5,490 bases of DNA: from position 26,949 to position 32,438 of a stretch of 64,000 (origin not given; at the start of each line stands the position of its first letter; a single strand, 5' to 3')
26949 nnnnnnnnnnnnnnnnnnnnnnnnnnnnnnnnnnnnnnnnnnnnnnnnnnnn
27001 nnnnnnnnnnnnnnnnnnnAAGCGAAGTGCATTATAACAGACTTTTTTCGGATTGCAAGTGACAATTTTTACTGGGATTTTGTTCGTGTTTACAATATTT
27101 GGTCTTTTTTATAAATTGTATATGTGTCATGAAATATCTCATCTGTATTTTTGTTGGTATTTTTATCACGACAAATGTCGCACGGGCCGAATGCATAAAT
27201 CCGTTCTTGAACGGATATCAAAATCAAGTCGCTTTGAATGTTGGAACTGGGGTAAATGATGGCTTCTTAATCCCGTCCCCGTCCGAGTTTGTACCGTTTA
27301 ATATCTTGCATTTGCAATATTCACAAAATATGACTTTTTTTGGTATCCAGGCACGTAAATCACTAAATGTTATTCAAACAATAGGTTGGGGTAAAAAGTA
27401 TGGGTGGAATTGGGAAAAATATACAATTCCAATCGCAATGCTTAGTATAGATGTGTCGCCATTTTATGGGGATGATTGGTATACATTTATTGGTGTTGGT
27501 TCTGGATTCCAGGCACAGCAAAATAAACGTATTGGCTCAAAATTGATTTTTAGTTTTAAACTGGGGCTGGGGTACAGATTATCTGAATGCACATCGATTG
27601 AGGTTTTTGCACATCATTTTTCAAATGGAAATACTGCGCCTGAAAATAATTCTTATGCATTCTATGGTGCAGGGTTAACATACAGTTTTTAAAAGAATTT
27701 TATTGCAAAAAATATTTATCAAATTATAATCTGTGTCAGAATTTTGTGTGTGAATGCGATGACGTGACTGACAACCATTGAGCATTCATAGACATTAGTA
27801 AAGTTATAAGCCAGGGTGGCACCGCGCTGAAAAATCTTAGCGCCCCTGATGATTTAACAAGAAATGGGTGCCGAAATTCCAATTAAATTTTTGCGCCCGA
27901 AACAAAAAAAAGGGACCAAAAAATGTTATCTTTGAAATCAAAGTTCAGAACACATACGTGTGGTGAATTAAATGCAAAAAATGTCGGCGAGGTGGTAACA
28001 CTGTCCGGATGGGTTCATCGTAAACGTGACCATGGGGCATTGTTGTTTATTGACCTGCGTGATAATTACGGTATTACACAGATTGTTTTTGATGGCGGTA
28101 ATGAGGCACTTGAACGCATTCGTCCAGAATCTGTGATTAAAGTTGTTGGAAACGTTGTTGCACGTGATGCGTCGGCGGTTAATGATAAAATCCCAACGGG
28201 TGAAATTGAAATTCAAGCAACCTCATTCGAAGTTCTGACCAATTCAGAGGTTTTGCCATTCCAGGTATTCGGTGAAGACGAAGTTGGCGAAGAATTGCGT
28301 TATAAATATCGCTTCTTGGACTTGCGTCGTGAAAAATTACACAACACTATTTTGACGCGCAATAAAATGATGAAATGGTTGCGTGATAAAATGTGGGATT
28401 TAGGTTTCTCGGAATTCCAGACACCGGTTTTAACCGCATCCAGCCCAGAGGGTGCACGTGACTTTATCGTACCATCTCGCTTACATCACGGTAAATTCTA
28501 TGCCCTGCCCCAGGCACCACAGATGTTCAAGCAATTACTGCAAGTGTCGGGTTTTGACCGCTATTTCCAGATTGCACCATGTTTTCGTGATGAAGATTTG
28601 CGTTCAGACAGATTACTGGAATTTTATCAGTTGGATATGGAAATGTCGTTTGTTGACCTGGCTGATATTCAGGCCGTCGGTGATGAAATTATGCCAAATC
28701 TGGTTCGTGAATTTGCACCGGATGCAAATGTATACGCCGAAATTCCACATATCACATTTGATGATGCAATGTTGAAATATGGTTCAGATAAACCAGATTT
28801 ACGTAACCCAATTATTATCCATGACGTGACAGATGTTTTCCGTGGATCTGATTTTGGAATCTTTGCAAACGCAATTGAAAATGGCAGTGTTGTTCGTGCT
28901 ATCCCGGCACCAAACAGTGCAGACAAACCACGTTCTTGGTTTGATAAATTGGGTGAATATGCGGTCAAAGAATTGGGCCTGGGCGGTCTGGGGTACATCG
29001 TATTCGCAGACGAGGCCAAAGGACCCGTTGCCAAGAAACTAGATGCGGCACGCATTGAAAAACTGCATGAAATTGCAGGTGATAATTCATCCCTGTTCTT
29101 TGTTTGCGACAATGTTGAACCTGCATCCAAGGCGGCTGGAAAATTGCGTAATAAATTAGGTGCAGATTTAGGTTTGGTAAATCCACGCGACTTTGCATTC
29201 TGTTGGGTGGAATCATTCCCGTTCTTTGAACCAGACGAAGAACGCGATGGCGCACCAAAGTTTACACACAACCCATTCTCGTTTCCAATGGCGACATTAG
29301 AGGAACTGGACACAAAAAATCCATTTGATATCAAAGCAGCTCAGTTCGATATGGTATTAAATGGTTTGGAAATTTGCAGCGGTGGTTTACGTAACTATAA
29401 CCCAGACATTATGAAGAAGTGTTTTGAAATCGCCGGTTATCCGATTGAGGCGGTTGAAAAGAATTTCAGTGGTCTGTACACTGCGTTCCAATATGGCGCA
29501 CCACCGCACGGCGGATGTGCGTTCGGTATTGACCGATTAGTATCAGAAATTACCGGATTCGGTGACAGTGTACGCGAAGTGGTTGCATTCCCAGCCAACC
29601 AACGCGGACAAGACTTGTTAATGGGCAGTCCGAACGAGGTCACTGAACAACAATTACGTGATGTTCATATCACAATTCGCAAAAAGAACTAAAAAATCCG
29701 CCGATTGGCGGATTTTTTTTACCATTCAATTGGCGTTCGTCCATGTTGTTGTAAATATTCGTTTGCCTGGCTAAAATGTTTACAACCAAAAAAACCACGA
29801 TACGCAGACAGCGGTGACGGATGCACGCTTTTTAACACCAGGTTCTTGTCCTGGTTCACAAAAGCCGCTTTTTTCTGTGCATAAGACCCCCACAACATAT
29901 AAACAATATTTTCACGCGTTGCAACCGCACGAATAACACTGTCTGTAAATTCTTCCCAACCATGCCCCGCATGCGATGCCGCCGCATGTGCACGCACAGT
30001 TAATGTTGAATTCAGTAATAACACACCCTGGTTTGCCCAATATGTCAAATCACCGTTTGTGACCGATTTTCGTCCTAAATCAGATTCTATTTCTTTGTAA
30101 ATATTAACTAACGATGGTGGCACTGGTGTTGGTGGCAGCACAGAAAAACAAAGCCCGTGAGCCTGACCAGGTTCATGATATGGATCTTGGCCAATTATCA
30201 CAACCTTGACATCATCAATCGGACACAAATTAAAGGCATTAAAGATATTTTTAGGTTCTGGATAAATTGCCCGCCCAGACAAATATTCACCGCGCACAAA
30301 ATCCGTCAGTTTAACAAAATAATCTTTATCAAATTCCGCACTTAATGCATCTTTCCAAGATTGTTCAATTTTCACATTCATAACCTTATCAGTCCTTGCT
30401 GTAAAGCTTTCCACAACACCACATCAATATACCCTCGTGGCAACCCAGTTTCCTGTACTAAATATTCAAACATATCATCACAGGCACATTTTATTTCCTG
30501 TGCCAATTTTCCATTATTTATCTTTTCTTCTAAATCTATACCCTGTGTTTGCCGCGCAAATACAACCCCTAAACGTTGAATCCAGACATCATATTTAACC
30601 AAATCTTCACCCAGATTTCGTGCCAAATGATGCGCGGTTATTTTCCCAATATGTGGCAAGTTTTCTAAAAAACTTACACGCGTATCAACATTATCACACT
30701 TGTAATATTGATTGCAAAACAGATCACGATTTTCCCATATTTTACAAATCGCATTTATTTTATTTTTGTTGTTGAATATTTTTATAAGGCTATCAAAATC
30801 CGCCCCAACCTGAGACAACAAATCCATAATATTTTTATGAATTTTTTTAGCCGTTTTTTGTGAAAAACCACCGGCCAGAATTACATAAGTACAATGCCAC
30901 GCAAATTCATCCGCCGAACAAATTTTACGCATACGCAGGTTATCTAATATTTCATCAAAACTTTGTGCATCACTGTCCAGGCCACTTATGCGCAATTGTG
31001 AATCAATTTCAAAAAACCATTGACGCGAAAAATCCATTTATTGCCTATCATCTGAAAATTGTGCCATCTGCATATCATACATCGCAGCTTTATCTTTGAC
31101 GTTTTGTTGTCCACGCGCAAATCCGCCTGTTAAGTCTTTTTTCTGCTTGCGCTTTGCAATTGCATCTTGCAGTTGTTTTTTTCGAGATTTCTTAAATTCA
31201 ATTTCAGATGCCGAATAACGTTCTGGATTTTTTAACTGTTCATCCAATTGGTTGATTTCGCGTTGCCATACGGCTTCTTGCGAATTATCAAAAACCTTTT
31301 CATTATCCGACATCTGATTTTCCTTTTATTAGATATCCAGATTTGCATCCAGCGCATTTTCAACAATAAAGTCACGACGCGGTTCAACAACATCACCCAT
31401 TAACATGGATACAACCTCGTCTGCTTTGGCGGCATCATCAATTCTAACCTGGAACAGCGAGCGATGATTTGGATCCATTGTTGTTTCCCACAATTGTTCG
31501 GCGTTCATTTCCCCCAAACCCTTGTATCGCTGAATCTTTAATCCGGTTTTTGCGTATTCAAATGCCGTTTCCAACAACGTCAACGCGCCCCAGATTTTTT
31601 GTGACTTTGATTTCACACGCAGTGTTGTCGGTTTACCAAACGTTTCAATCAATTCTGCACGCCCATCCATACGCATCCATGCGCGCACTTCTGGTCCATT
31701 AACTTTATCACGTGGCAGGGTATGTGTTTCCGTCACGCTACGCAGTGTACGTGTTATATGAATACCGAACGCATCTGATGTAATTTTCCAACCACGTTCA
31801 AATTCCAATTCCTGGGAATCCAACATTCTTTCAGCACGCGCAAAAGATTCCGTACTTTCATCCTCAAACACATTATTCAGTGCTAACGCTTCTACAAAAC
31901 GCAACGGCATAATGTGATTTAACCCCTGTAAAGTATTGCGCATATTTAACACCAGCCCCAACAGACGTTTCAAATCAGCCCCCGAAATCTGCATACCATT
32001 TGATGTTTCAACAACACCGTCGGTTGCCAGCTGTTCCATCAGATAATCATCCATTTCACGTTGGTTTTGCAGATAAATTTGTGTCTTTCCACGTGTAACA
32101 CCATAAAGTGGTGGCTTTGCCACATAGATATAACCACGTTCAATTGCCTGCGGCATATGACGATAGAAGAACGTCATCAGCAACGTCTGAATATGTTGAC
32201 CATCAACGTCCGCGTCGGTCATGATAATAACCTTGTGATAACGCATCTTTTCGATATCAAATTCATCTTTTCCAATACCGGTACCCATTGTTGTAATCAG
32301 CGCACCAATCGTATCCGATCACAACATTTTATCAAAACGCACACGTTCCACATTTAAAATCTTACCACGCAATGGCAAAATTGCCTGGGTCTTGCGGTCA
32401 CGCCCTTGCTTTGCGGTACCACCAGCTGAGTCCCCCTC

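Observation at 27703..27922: T-box-like tRNA-sensing leader with Asp-specific features upstream of aspS, in a proteobacterial-type gene context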

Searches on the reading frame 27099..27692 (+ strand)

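Call 57: search_protein_families(library=pfam, proteins=[window:27099-27692:+], max_evalue=0.00001)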
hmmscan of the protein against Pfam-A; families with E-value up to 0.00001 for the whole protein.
window:27099-27692:+ (197 aa): 1 family
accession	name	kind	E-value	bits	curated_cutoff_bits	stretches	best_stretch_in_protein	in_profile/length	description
PF09411.16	PagL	-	9.2e-09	36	23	1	122-195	56-135/136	Lipid A 3-O-deacylase (PagL)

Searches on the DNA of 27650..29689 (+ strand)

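Call 4: search_rna_families(source=window, start=27650, end=27990, threshold=evalue, max_evalue=10, show_alignments=6)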
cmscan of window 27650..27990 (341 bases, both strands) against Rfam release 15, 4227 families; matches with E-value up to 10: 6.
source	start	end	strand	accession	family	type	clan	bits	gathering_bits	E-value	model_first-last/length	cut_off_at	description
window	27680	27850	+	RF00230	T-box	Cis-reg; leader;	-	26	93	0.00046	1-219/219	no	T-box leader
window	27871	27946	-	RF00697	mir-186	Gene; miRNA;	-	19.2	70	0.36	1-82/82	no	mir-186 microRNA precursor family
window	27900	27952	-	RF01188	snR56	Gene; snRNA; snoRNA; CD-box;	CL00049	19.1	54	1.9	30-84/84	no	Small nucleolar RNA snR56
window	27918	27974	+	RF03091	Clostridium-PBP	Gene; sRNA;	-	18.4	94.4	5.3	1-73/73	no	Clostridium-PBP RNA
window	27865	27925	+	RF03084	DUF2815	Gene; sRNA;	-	15.9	41.2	2.8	1-62/62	no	DUF2815 RNA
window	27695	27757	+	RF00384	Pox_AX_element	Cis-reg;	-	15.3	60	7.1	1-62/62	no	Poxvirus AX element late mRNA cis-regulatory element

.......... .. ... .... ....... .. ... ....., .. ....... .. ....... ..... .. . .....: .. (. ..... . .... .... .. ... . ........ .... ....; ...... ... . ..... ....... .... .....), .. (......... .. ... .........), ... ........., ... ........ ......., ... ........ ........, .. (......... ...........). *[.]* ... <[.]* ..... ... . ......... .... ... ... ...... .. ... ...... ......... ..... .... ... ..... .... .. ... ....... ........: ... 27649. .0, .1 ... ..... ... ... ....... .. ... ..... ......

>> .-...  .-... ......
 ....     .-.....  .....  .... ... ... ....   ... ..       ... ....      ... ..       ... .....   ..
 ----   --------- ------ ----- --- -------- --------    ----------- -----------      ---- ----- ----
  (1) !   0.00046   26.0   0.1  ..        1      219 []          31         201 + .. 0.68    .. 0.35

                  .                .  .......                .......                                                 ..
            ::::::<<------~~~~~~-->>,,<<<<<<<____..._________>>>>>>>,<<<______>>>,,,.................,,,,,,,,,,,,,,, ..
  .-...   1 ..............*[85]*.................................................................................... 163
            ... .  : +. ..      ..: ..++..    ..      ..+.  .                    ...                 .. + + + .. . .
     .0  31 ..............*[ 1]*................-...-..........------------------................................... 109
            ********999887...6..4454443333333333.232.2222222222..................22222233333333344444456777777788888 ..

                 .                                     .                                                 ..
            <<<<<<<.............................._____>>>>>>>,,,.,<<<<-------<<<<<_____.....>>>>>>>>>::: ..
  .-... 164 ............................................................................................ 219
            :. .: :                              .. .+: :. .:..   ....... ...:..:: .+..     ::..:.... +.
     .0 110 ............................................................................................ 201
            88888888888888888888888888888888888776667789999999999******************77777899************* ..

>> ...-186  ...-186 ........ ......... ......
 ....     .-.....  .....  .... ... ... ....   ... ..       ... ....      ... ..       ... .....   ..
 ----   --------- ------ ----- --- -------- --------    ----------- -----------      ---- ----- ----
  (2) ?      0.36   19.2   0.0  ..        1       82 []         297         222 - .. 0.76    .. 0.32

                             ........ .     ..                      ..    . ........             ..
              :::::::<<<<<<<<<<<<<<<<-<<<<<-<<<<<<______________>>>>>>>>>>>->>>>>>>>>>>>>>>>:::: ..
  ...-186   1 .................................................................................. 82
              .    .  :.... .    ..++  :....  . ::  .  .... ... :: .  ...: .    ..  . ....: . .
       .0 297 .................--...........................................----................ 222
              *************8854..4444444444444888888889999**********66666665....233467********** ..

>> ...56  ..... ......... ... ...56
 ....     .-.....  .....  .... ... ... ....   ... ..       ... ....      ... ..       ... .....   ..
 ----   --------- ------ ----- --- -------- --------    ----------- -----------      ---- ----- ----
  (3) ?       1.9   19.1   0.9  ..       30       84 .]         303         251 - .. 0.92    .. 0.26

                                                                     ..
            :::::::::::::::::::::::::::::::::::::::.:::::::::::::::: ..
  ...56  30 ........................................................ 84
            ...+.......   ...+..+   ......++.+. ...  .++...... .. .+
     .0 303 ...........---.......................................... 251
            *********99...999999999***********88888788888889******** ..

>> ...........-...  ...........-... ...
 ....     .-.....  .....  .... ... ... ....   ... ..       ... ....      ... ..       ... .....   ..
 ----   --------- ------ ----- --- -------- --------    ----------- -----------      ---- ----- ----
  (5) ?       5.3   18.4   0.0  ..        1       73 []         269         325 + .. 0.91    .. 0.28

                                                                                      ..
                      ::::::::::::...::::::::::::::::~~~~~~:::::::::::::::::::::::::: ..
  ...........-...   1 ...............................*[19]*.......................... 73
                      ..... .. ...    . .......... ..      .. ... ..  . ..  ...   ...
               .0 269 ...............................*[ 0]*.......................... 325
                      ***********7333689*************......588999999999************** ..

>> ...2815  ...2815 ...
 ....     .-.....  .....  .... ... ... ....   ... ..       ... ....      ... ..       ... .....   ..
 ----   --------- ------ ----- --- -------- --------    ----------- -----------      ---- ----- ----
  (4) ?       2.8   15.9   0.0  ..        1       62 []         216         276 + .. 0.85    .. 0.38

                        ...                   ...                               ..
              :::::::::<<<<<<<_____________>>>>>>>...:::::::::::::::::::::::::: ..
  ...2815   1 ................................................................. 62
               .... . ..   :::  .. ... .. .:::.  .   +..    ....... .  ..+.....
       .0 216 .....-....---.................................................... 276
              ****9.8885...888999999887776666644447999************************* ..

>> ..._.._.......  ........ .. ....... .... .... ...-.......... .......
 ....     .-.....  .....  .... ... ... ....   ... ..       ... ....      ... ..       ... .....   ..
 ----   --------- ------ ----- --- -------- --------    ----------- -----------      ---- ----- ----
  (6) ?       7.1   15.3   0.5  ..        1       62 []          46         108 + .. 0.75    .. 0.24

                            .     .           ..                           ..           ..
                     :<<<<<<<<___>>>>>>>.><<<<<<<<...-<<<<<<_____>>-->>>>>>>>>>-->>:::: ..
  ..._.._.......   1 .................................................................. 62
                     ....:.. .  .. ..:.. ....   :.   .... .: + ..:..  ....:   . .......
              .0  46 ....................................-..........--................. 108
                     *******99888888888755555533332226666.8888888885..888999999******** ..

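Call 17: search_rna_families(source=L057, start=2650, end=3060, threshold=evalue, max_evalue=1, show_alignments=2)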
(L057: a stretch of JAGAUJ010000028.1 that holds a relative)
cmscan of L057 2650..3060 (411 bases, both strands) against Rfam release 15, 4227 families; matches with E-value up to 1: 1.
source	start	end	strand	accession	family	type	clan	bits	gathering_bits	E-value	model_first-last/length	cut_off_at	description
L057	2831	2975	+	RF00230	T-box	Cis-reg; leader;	-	49.4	93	5.2e-10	1-219/219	no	T-box leader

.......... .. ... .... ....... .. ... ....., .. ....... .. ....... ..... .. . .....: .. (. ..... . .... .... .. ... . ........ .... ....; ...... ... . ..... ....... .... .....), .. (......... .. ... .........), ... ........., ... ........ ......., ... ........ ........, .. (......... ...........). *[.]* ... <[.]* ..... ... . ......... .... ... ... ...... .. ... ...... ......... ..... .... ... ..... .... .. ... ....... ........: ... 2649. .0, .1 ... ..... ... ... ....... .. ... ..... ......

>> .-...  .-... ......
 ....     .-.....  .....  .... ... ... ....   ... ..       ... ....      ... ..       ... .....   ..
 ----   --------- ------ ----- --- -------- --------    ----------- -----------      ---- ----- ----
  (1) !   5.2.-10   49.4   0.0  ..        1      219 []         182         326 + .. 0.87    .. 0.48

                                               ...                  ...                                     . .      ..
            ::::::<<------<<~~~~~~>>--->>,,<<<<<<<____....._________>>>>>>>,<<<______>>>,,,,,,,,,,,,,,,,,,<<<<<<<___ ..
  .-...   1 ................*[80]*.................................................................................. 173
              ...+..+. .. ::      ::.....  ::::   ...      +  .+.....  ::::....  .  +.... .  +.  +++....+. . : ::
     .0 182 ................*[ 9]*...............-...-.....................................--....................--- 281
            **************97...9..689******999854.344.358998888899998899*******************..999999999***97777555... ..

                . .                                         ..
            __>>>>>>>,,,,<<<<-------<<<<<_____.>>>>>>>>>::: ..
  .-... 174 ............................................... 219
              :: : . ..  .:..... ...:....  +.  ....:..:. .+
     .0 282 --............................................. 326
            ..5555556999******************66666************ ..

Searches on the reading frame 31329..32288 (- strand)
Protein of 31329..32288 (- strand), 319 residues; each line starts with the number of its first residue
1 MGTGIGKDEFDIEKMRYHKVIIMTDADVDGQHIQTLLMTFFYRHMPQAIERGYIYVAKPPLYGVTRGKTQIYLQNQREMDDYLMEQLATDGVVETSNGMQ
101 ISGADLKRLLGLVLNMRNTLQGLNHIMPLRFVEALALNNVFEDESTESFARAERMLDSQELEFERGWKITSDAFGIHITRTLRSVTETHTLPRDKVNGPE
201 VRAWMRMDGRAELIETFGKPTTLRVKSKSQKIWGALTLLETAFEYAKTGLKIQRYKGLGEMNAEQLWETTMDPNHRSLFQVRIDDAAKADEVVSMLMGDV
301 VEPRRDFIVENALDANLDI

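Call 57: search_protein_families(library=pfam, proteins=[window:31329-32288:-], max_evalue=0.00001)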
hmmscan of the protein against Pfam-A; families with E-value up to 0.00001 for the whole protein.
window:31329-32288:- (319 aa): 2 families
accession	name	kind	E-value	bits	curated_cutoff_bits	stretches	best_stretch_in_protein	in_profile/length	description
PF00986.26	DNA_gyraseB_C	-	2.8e-31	107.9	29.8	1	248-308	2-62/63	DNA gyrase B subunit, carboxyl terminus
PF01751.28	Toprim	-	1.4e-09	38.4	23.1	1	6-57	34-94/96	Toprim domain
